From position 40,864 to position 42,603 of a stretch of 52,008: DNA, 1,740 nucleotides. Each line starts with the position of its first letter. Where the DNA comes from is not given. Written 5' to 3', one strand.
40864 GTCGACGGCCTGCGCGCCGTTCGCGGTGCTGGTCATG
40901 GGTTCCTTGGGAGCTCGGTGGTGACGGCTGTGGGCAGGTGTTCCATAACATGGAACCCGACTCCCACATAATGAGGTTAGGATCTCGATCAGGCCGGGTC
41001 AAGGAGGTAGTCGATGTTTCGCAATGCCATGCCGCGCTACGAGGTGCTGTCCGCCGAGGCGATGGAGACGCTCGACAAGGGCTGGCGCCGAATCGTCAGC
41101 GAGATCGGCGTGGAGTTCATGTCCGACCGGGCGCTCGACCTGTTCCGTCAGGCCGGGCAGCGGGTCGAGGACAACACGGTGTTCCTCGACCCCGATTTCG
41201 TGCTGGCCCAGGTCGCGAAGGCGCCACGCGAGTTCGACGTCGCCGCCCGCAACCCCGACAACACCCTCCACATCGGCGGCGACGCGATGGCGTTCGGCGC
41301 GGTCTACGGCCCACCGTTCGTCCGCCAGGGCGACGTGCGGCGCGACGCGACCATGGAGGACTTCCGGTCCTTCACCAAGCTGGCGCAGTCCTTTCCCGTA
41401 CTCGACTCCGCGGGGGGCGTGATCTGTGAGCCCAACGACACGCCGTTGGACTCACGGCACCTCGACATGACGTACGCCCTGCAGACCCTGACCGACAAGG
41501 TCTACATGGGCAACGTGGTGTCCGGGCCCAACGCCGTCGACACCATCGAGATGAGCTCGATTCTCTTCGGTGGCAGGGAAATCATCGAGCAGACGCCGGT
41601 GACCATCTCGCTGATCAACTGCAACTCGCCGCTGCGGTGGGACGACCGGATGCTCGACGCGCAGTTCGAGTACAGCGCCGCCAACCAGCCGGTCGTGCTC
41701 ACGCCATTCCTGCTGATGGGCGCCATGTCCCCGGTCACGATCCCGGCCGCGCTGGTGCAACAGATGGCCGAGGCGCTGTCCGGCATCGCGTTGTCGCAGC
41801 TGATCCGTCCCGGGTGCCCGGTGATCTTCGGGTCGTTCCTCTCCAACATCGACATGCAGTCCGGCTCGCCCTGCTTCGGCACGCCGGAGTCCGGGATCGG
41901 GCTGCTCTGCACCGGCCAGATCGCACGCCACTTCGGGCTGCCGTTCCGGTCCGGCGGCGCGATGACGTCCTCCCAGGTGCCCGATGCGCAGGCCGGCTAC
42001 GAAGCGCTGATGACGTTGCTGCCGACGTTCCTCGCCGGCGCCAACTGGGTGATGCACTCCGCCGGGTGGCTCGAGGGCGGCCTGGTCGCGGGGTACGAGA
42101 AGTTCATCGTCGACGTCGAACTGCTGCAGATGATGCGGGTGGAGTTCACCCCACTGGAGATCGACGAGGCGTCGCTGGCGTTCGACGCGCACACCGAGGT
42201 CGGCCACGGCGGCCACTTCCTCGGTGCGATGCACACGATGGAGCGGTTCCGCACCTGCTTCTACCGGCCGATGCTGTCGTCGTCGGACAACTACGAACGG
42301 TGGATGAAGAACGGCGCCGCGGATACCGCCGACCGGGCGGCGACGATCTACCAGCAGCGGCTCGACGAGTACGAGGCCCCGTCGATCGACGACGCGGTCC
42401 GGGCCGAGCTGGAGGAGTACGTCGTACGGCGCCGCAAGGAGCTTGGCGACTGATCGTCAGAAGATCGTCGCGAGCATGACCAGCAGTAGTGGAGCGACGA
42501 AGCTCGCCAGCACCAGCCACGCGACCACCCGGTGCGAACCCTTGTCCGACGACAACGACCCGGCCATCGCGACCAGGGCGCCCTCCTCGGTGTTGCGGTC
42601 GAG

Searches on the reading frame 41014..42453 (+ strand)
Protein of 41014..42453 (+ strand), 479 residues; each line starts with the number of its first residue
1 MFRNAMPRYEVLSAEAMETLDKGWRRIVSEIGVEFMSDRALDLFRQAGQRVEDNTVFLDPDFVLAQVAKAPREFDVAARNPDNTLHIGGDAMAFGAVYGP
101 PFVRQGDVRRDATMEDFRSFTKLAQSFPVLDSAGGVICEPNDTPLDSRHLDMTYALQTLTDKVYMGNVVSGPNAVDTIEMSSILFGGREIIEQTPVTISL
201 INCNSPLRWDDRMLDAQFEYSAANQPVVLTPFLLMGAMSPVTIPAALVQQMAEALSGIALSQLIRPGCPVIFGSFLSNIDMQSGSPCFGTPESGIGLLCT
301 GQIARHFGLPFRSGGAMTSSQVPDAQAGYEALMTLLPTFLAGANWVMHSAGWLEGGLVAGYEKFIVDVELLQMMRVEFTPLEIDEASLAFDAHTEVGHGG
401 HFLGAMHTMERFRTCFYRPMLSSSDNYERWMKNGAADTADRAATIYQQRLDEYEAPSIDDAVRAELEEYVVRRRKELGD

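Call 4: search_protein_families(library=pfam, proteins=[window:41014-42453:+], max_evalue=0.01)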
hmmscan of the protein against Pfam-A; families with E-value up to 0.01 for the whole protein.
window:41014-42453:+ (479 aa): 1 family
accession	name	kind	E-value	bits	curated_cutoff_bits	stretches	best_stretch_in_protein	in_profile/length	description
PF06253.16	MTTB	-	3.4e-188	626.2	25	1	3-478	25-500/500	Trimethylamine methyltransferase (MTTB)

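Call 5: search_protein_families(library=ncbifam, proteins=[window:41014-42453:+], max_evalue=0.01)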
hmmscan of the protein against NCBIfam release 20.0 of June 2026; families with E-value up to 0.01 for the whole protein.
window:41014-42453:+ (479 aa): 1 family
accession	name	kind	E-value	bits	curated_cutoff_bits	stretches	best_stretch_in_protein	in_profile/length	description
TIGR02369.2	trimeth_pyl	equivalog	2.2e-81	273.7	525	1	10-470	4-465/469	[trimethylamine--corrinoid protein] Co-methyltransferase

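Call 18: find_homologous_proteins(query=window:41014-42453:+, max_evalue=1e-20)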
Query window:41014-42453:+ (479 aa): 7994 proteins with E <= 1e-20 among 8000 candidates; the best 120 are listed.
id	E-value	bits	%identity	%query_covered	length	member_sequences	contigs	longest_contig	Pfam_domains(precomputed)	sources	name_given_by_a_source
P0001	0.0e+0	1093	100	100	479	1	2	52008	PF06253.17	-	-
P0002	0.0e+0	1087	99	100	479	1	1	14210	PF06253.17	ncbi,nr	ncbi:MAG: trimethylamine methyltransferase [Propionibacteriales bacterium]|nr:trimethylamine methylt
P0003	1.4e-295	998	91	100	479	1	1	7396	PF06253.17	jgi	jgi:trimethylamine--corrinoid protein Co-methyltransferase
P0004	1.3e-294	995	90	100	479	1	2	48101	PF06253.17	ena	-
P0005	4.3e-294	993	89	100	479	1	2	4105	PF06253.17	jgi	jgi:trimethylamine--corrinoid protein Co-methyltransferase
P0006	4.4e-294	993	90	100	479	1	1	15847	PF06253.17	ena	-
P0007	4.5e-294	993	89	100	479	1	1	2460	PF06253.17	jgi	jgi:trimethylamine--corrinoid protein Co-methyltransferase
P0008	6.6e-294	993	89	100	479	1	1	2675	PF06253.17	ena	-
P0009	7.8e-293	989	89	100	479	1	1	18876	PF06253.17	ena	-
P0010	9.6e-293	989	89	100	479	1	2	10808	PF06253.17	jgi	jgi:trimethylamine---corrinoid protein Co-methyltransferase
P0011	3.9e-292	987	90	100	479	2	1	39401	PF06253.17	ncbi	-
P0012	8.9e-292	986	89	100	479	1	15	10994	PF06253.17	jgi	jgi:trimethylamine---corrinoid protein Co-methyltransferase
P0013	1.9e-291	985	88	100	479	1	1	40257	PF06253.17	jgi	jgi:trimethylamine--corrinoid protein Co-methyltransferase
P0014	1.9e-291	985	89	100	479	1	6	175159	PF06253.17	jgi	jgi:trimethylamine--corrinoid protein Co-methyltransferase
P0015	2.4e-291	984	90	100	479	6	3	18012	PF06253.17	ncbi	-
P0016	4.6e-291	983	89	100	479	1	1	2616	PF06253.17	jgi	jgi:trimethylamine--corrinoid protein Co-methyltransferase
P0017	1.1e-290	982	89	100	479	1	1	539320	PF06253.17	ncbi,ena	-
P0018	1.4e-290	982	88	100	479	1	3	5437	PF06253.17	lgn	-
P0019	1.9e-290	981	89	100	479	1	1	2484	PF06253.17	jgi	jgi:trimethylamine--corrinoid protein Co-methyltransferase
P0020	2.1e-290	981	89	100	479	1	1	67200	PF06253.17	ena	-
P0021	2.3e-290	981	88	100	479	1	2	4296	PF06253.17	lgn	-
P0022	2.6e-290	981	88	100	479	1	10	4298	PF06253.17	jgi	jgi:trimethylamine---corrinoid protein Co-methyltransferase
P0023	4.7e-290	980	89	100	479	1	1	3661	PF06253.17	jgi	jgi:trimethylamine--corrinoid protein Co-methyltransferase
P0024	6.6e-290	979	89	100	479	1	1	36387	PF06253.17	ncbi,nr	ncbi:MAG TPA: trimethylamine methyltransferase family protein [Nocardioidaceae bacterium]|nr:trimeth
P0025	6.7e-290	979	88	100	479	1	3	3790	PF06253.17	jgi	jgi:trimethylamine---corrinoid protein Co-methyltransferase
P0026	7.1e-290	979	88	100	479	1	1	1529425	PF06253.17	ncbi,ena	-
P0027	9.8e-290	979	89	100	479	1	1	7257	PF06253.17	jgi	-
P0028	1.0e-289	979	88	100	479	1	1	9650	PF06253.17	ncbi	ncbi:MAG: trimethylamine methyltransferase family protein [Actinomycetes bacterium]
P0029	1.2e-289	979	87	100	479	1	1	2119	PF06253.17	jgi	jgi:trimethylamine---corrinoid protein Co-methyltransferase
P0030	1.7e-289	978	88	100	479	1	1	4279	PF06253.17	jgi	jgi:trimethylamine---corrinoid protein Co-methyltransferase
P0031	2.1e-289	978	88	100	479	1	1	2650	PF06253.17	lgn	-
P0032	3.0e-289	977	88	100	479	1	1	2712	PF06253.17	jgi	jgi:trimethylamine---corrinoid protein Co-methyltransferase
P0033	3.7e-289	977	87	100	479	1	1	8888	PF06253.17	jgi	jgi:trimethylamine---corrinoid protein Co-methyltransferase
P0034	4.1e-289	977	88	100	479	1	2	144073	PF06253.17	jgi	jgi:trimethylamine---corrinoid protein Co-methyltransferase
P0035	4.6e-289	977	87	100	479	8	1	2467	PF06253.17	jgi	-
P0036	5.5e-289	976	87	100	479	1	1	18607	PF06253.17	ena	-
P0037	7.0e-289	976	88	100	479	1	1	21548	PF06253.17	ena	-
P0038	8.1e-289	976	88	100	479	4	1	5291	PF06253.17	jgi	jgi:trimethylamine--corrinoid protein Co-methyltransferase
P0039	1.3e-288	975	88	100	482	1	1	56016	PF06253.17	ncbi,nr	ncbi:MAG TPA: trimethylamine methyltransferase family protein [Nocardioidaceae bacterium]|nr:trimeth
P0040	1.6e-288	975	87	100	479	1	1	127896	PF06253.17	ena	-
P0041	1.9e-288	975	89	100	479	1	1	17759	PF06253.17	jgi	jgi:trimethylamine--corrinoid protein Co-methyltransferase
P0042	2.7e-288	974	88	100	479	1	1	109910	PF06253.17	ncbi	ncbi:MAG: trimethylamine methyltransferase family protein [Nocardioidaceae bacterium]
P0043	2.8e-288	974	87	100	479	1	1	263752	PF06253.17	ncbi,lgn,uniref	ncbi:trimethylamine methyltransferase family protein [Dactylosporangium sp. NPDC005572]|uniref:trime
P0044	4.0e-288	974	88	100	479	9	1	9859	PF06253.17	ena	-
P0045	4.1e-288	974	87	100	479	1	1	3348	PF06253.17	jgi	jgi:trimethylamine--corrinoid protein Co-methyltransferase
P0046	4.6e-288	973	88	100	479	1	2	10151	PF06253.17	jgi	jgi:trimethylamine--corrinoid protein Co-methyltransferase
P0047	5.3e-288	973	87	100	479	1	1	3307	PF06253.17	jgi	jgi:trimethylamine--corrinoid protein Co-methyltransferase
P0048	6.5e-288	973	87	100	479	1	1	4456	PF06253.17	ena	-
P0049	9.2e-288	972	88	100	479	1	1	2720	PF06253.17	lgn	-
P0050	1.1e-287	972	88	100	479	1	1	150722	PF06253.17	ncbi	-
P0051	1.2e-287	972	87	100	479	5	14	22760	PF06253.17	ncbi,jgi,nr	ncbi:MAG: trimethylamine methyltransferase [Jatrophihabitans sp.]|jgi:trimethylamine--corrinoid prot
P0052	1.2e-287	972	88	100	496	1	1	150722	PF06253.17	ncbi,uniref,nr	ncbi:trimethylamine methyltransferase family protein [Nocardioides speluncae]|uniref:trimethylamine 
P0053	1.5e-287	972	88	100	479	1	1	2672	PF06253.17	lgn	-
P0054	1.7e-287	972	87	100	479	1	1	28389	PF06253.17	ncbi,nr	ncbi:MAG: trimethylamine methyltransferase [Jatrophihabitans sp.]|nr:trimethylamine methyltransferas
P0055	2.9e-287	971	87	100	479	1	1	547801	PF06253.17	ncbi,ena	-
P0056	3.7e-287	970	87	100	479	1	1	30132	PF06253.17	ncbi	ncbi:MAG: trimethylamine methyltransferase family protein [Geodermatophilaceae bacterium]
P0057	3.9e-287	970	87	100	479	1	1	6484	PF06253.17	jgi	jgi:trimethylamine--corrinoid protein Co-methyltransferase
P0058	4.9e-287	970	86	100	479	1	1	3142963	PF06253.17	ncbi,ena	-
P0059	5.5e-287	970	87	100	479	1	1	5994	PF06253.17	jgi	jgi:trimethylamine--corrinoid protein Co-methyltransferase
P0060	6.5e-287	970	86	100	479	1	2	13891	PF06253.17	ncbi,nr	ncbi:MAG: trimethylamine methyltransferase family protein [Nocardioides sp.]|nr:trimethylamine methy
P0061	6.6e-287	970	86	100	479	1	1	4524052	PF06253.17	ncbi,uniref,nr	ncbi:trimethylamine methyltransferase family protein [Nocardioides sp. InS609-2]|uniref:trimethylami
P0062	7.0e-287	970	87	100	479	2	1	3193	PF06253.17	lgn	-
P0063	8.1e-287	969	87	100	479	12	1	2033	PF06253.17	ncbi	-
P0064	9.1e-287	969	87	100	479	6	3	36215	PF06253.17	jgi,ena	-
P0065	1.1e-286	969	89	99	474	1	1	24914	PF06253.17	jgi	-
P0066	1.3e-286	969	87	100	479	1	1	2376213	PF06253.17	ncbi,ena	-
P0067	1.5e-286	968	87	100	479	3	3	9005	PF06253.17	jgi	jgi:trimethylamine--corrinoid protein Co-methyltransferase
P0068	1.7e-286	968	87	100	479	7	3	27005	PF06253.17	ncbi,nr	ncbi:MAG: trimethylamine methyltransferase family protein [Actinomycetota bacterium]|nr:trimethylami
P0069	1.8e-286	968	87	100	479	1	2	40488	PF06253.17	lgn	-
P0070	2.4e-286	968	87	100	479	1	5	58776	PF06253.17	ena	-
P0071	2.5e-286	968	86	100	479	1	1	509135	PF06253.17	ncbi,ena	-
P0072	2.5e-286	968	87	100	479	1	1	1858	PF06253.17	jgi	jgi:trimethylamine--corrinoid protein Co-methyltransferase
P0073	2.6e-286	968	86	100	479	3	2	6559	PF06253.17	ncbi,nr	ncbi:MAG: trimethylamine methyltransferase family protein [Propionibacteriales bacterium]|nr:trimeth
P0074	4.0e-286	967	86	100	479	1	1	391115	PF06253.17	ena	-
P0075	4.1e-286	967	86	100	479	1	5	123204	PF06253.17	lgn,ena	-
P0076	4.6e-286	967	87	100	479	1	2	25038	PF06253.17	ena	-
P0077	6.0e-286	966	86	100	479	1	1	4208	PF06253.17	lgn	-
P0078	7.1e-286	966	86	100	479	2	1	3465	PF06253.17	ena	-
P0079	9.6e-286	966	86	100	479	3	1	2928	PF06253.17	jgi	-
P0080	1.2e-285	965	86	100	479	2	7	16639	PF06253.17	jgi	jgi:trimethylamine---corrinoid protein Co-methyltransferase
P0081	1.2e-285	965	86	100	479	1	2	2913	PF06253.17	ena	-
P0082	1.2e-285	965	87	100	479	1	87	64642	PF06253.17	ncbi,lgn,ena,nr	ncbi:MAG TPA: trimethylamine methyltransferase family protein [Nocardioides sp.]|nr:trimethylamine m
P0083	1.3e-285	965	87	100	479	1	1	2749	PF06253.17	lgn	-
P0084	1.3e-285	965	87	100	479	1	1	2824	PF06253.17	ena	-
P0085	1.3e-285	965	87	100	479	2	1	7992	PF06253.17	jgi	jgi:trimethylamine--corrinoid protein Co-methyltransferase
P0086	1.7e-285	965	87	100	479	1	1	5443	PF06253.17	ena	-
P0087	1.7e-285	965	86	100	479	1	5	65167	PF06253.17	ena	-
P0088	2.0e-285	965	87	100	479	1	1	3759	PF06253.17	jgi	jgi:trimethylamine--corrinoid protein Co-methyltransferase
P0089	2.2e-285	965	86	100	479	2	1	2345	PF06253.17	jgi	jgi:trimethylamine---corrinoid protein Co-methyltransferase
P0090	2.4e-285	964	86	100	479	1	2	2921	PF06253.17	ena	-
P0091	2.5e-285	964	86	100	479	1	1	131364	PF06253.17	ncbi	-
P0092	2.7e-285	964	87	100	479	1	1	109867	PF06253.17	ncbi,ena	-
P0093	2.9e-285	964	87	100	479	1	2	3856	PF06253.17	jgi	jgi:trimethylamine--corrinoid protein Co-methyltransferase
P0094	3.0e-285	964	86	100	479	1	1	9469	PF06253.17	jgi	jgi:trimethylamine--corrinoid protein Co-methyltransferase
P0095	3.1e-285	964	86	100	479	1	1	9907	PF06253.17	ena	-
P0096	3.3e-285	964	86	100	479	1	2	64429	PF06253.17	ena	-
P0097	4.4e-285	964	86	100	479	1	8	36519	PF06253.17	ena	-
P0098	4.7e-285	963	86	100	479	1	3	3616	PF06253.17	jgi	jgi:trimethylamine---corrinoid protein Co-methyltransferase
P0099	4.7e-285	963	86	100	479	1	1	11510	PF06253.17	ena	-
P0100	5.5e-285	963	79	99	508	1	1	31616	PF06253.17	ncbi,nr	ncbi:MAG TPA: trimethylamine methyltransferase family protein [Nocardioides sp.]|nr:trimethylamine m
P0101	5.9e-285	963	86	100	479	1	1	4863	PF06253.17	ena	-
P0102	6.0e-285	963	86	100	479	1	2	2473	PF06253.17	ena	-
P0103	6.3e-285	963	86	100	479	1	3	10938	PF06253.17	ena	-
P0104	6.3e-285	963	87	100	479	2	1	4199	PF06253.17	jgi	jgi:trimethylamine---corrinoid protein Co-methyltransferase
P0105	6.3e-285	963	86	100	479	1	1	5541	PF06253.17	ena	-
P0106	7.8e-285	963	86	100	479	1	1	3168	PF06253.17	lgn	-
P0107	8.0e-285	963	86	100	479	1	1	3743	PF06253.17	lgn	-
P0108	8.1e-285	963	86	100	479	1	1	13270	PF06253.17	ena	-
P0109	8.4e-285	963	86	100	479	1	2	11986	PF06253.17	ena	-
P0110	8.5e-285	963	86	100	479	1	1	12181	PF06253.17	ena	-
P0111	8.7e-285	963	86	100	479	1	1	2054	PF06253.17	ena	-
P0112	8.8e-285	963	87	100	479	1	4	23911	PF06253.17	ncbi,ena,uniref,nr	ncbi:trimethylamine methyltransferase family protein [uncultured Nocardioides sp.]|uniref:trimethyla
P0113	8.9e-285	963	86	100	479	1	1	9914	PF06253.17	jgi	jgi:trimethylamine--corrinoid protein Co-methyltransferase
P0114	9.4e-285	963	86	100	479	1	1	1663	PF06253.17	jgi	-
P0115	1.1e-284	962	87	100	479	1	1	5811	PF06253.17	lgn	-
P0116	1.1e-284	962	87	100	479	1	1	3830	PF06253.17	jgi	jgi:trimethylamine--corrinoid protein Co-methyltransferase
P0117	1.1e-284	962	86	100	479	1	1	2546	PF06253.17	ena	-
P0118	1.1e-284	962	86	100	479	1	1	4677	PF06253.17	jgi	jgi:trimethylamine---corrinoid protein Co-methyltransferase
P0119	1.2e-284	962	87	100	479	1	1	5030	PF06253.17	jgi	jgi:trimethylamine--corrinoid protein Co-methyltransferase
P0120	1.3e-284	962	87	100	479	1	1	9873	PF06253.17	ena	-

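Call 19: search_solved_structures(query=window:41014-42453:+, show_alignments=2)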
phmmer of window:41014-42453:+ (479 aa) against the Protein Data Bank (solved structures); distinct sequences matched with E-value up to 0.001: 5.
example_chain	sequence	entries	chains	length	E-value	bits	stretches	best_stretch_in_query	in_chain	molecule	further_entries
4yyc_A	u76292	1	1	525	1.9e-131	442.1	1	6-477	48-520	Putative trimethylamine methyltransferase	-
2qne_A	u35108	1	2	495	5.8e-117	394.4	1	2-479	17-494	Putative methyltransferase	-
9yce_A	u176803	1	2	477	2.6e-116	392.2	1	6-479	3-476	Glycine betaine methyltransferase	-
7xcl_A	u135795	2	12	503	1.8e-35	125.7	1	18-469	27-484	Trimethylamine methyltransferase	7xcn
7xcm_A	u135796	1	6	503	2e-35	125.6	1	18-469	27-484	Trimethylamine methyltransferase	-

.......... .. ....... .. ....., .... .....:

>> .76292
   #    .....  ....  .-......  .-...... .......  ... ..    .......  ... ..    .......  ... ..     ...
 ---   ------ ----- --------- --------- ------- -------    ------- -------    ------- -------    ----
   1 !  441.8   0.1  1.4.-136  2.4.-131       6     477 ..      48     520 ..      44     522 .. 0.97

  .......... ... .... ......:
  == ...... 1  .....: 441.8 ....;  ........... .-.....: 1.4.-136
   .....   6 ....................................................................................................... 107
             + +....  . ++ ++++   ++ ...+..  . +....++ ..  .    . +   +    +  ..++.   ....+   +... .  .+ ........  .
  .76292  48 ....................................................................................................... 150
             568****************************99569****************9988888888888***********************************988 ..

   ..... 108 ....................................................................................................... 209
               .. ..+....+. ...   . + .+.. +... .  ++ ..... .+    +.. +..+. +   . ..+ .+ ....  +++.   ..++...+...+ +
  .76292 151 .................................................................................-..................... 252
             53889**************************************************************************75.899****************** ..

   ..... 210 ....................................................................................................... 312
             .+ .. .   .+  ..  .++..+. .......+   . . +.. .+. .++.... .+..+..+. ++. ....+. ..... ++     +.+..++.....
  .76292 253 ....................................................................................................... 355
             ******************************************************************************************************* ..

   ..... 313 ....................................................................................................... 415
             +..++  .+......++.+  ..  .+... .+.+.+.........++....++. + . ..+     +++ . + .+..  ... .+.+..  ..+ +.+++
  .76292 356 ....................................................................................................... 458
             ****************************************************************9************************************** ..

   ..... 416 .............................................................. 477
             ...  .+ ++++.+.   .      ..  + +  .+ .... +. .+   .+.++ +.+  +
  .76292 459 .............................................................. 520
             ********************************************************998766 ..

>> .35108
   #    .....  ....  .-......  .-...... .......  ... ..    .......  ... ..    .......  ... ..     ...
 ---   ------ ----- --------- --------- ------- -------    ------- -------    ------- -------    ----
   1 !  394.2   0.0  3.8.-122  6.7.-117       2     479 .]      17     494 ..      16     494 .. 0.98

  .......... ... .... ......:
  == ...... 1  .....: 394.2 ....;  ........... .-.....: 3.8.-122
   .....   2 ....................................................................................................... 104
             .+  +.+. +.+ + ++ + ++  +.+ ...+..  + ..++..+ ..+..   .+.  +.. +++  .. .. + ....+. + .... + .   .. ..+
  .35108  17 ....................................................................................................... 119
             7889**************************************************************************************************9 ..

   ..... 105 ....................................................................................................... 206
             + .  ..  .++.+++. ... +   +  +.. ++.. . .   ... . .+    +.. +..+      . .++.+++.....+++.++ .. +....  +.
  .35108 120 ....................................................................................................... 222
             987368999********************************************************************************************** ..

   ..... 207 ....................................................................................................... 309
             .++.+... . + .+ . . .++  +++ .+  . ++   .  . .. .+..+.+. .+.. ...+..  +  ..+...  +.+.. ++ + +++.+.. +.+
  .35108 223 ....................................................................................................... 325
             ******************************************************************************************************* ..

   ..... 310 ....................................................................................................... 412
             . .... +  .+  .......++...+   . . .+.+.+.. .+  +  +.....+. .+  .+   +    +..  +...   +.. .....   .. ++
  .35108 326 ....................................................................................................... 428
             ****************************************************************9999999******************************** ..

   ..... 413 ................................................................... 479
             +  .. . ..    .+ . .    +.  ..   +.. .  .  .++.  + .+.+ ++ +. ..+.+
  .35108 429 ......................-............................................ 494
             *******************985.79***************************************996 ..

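Call 22: find_related_loci(query=window:41014-42453:+, collection=genome_contigs, flank=10000)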
Query window:41014-42453:+ (479 aa) in genome_contigs; peptide patterns used: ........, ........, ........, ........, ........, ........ (x = any residue, [..] = any of these).
600 stretches matched a pattern (row limit reached: there are more); 591 encode a relative of the query (tblastn E <= 1e-3); the best 80 are kept; 80 distinct loci.
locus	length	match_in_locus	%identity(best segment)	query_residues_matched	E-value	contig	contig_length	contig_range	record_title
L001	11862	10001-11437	99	1-479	0e+0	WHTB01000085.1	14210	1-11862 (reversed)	MAG: Propionibacteriales bacterium isolate Dino_bin23 k141_639428_length_14210_cov_38.2633, whole genome shotgun sequenc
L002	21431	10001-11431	88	1-477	0e+0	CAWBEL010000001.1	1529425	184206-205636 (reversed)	MAG: uncultured Actinomycetota bacterium isolate MFD01213.bin.3.8 genome assembly, contig: contig_138, whole genome shot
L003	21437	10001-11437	88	1-479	0e+0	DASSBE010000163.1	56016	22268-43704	MAG TPA_asm: Nocardioidaceae bacterium isolate SMAG_U886 k141_1104966, whole genome shotgun sequence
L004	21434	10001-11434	87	1-478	0e+0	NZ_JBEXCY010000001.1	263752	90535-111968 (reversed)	Dactylosporangium sp. NPDC005572 NPDC005572_288_A9.ctg-0001, whole genome shotgun sequence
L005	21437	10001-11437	86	1-479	0e+0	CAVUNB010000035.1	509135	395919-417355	MAG: uncultured Actinomycetota bacterium isolate MFD04212.bin.2.160 genome assembly, contig: contig_6578, whole genome s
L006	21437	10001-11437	87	1-479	0e+0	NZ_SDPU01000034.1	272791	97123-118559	Nocardioides iriomotensis strain NBRC 105384 contig34, whole genome shotgun sequence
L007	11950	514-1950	87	1-479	0e+0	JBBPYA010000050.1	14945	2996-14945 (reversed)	MAG: Mycobacteriales bacterium isolate bin.113 bin.113_S4Ck141_163606_length_14945_cov_33.6541, whole genome shotgun seq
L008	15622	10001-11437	85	1-479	0e+0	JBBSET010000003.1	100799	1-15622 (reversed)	MAG: Propionibacteriales bacterium isolate LS1_sbin.57 LS1_sbin.57_K_765648_L_100799_cov_14.0000, whole genome shotgun s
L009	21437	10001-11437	86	1-479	0e+0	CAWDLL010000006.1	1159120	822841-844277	MAG: uncultured Actinomycetota bacterium isolate MFD04935.bin.2.73 genome assembly, contig: contig_2887, whole genome sh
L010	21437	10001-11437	86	1-479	0e+0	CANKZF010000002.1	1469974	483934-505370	uncultured Nocardioides sp. isolate 3-159-G.fasta genome assembly, contig: NODE_2, whole genome shotgun sequence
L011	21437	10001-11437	86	1-479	0e+0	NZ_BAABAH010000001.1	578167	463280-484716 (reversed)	Nocardioides panacisoli strain JCM 16953 sequence01, whole genome shotgun sequence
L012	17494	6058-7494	87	1-479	0e+0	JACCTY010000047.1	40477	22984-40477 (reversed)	MAG: Geodermatophilaceae bacterium isolate MGR_bin86 SD2897-2912_k127_5150496, whole genome shotgun sequence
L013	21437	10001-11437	86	1-479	0e+0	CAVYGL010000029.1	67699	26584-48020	MAG: uncultured Actinomycetota bacterium isolate MFD01275.bin.2.148 genome assembly, contig: contig_40507, whole genome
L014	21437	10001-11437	86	1-479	0e+0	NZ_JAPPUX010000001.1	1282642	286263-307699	Nocardioides pini strain STR2 contig1, whole genome shotgun sequence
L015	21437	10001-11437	85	1-479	0e+0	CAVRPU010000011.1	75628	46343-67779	MAG: uncultured Actinomycetota bacterium isolate MFD02840.bin.1.46 genome assembly, contig: contig_36227, whole genome s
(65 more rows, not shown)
